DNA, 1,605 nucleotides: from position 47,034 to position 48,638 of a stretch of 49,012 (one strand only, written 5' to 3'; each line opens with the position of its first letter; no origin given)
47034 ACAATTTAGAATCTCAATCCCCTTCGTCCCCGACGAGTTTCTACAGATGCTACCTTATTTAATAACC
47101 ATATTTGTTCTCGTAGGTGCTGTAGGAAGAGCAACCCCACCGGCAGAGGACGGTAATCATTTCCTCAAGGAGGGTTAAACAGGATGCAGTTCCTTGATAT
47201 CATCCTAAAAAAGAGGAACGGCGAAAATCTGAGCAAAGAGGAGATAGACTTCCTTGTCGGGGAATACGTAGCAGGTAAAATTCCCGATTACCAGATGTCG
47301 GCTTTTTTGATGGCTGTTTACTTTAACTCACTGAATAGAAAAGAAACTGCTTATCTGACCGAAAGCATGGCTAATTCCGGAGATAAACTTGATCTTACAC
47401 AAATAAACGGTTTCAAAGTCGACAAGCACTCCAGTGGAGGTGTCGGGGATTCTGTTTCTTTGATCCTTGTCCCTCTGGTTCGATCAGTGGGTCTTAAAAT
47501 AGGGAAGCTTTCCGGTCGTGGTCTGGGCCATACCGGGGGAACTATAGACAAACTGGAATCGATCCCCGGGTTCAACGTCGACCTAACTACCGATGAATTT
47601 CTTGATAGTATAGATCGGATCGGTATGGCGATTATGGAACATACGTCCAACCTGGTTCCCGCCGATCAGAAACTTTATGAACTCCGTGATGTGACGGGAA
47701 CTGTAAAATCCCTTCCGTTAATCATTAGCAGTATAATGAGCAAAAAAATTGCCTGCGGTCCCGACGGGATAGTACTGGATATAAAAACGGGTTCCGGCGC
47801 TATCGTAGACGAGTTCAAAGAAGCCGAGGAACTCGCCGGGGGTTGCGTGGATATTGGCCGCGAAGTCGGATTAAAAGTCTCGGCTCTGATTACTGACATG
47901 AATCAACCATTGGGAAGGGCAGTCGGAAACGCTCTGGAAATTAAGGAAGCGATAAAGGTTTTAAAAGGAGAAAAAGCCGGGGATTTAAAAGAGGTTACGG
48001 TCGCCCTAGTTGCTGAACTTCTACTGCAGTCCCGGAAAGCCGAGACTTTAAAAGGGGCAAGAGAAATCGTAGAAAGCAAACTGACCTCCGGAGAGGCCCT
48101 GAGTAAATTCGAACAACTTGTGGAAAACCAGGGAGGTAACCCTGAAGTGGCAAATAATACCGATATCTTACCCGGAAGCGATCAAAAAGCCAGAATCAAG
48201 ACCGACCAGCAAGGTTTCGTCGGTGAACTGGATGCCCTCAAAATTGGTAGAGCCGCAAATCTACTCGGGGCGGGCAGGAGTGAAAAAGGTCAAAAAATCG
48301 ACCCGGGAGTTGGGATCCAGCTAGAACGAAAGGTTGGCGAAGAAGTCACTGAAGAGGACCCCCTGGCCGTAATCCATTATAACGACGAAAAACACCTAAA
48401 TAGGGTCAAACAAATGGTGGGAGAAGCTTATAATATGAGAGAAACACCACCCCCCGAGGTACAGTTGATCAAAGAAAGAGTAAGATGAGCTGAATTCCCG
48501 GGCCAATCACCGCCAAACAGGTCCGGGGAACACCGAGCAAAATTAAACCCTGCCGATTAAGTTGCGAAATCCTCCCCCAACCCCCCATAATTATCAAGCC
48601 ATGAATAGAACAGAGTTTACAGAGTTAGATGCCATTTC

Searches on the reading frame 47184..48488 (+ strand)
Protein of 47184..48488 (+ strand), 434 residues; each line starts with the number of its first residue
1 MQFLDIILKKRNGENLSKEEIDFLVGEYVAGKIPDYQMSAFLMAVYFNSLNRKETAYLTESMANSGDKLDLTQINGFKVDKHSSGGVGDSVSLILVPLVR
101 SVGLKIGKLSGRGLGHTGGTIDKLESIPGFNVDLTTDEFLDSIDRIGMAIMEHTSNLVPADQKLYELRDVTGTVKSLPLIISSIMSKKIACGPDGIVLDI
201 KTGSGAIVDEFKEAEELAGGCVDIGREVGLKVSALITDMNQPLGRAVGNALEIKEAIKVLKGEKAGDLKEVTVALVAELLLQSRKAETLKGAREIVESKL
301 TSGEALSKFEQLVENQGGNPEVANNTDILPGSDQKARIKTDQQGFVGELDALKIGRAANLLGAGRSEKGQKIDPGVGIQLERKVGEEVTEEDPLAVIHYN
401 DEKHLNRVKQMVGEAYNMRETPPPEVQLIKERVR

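Call 51: search_protein_families(library=pfam, max_evalue=0.00001, proteins=[window:47184-48488:+])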
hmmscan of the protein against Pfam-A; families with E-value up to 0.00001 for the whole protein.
window:47184-48488:+ (434 aa): 3 families
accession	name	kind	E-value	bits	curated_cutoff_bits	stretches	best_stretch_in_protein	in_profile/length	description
PF00591.27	Glycos_transf_3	-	9.6e-39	134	27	1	78-306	4-253/253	Glycosyl transferase family, a/b domain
PF02885.22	Glycos_trans_3N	-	7e-22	77.4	26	1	5-66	2-63/63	Glycosyl transferase family, helical bundle domain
PF07831.19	PYNP_C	-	2.3e-20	72.5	27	1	345-417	1-73/75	Pyrimidine nucleoside phosphorylase C-terminal domain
